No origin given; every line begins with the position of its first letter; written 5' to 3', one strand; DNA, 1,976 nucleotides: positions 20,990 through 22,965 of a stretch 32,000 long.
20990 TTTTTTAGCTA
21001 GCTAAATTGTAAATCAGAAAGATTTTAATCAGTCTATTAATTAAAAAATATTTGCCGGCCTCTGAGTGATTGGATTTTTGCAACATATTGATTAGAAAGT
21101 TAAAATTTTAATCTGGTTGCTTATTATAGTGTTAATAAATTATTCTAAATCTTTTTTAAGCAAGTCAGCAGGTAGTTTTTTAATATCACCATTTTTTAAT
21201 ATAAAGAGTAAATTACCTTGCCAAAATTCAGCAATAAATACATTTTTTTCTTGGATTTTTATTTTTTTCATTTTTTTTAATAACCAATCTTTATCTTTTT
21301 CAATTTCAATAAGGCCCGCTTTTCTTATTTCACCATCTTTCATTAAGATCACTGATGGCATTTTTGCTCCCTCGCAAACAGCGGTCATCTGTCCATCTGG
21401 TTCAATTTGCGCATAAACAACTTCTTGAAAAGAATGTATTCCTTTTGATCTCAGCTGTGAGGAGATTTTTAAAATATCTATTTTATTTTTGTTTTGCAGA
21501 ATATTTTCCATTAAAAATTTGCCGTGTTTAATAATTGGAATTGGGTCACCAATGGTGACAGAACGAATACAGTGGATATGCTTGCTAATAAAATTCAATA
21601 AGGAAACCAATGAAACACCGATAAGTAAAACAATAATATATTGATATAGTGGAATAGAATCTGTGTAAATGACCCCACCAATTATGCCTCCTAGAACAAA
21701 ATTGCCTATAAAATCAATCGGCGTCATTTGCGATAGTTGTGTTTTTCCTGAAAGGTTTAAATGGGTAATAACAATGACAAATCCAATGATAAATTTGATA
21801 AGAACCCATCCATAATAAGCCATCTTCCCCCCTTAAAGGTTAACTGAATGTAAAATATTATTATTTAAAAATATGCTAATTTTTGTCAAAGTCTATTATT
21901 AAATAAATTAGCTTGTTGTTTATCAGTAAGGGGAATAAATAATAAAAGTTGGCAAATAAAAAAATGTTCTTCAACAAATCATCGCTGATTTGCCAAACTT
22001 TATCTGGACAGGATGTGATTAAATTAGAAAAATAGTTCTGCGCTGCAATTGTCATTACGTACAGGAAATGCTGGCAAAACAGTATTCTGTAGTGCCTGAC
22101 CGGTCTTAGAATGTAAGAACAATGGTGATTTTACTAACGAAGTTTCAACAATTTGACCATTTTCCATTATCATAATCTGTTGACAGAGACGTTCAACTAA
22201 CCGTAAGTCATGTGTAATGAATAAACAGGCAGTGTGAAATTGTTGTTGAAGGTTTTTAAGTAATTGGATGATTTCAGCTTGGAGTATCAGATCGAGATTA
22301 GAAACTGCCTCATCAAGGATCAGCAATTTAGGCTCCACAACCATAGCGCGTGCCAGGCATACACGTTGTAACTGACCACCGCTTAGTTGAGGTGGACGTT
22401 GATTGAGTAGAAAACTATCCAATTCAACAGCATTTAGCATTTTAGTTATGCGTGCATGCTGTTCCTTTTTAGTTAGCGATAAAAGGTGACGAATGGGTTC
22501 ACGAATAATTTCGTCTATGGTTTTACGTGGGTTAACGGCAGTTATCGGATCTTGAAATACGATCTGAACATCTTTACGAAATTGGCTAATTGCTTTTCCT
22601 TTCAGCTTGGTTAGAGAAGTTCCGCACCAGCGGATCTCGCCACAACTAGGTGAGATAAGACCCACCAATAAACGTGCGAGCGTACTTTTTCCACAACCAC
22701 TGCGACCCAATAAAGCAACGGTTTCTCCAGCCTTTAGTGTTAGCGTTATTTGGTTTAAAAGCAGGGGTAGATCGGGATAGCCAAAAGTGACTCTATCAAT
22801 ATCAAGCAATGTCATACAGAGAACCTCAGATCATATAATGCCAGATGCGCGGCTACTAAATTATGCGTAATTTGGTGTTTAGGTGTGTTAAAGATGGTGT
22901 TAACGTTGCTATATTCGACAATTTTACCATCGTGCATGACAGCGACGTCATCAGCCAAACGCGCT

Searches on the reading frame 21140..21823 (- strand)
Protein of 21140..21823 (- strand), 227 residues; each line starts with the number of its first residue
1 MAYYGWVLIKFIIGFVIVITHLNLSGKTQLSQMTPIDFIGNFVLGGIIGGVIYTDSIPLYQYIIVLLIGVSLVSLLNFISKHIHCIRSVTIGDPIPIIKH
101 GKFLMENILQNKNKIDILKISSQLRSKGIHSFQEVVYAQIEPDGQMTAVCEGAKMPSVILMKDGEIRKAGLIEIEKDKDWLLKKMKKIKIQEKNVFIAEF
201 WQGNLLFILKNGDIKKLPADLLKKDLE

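Call 69: search_protein_families(library=pfam, proteins=[window:21140-21823:-], max_evalue=0.00001)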
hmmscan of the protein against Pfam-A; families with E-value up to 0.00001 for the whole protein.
window:21140-21823:- (227 aa): 2 families
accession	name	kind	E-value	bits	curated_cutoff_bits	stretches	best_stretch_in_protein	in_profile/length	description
PF04239.17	DUF421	-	2.9e-31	108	23.6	1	82-200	2-128/129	YetF C-terminal domain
PF20730.2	YetF_N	-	6.2e-28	96.9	26.5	1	6-79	3-76/76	YetF N-terminal transmembrane domain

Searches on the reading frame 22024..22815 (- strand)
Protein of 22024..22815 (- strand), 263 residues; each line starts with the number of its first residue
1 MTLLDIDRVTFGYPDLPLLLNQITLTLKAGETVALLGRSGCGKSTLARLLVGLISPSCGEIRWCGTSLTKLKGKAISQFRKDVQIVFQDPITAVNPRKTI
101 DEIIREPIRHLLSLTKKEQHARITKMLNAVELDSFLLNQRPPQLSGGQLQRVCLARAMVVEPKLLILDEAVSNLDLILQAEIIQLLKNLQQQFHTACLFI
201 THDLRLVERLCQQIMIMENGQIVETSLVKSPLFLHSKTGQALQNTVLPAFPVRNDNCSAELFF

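Call 69: search_protein_families(library=pfam, proteins=[window:22024-22815:-], max_evalue=0.00001)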
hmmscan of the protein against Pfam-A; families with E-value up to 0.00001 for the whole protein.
window:22024-22815:- (263 aa): 2 families
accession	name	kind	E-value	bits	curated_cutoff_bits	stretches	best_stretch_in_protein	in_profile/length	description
PF00005.33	ABC_tran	-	2.1e-36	126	25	1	20-171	1-136/137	ABC transporter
PF13401.12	AAA_22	-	6.1e-06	27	27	0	33-201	8-122/130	AAA domain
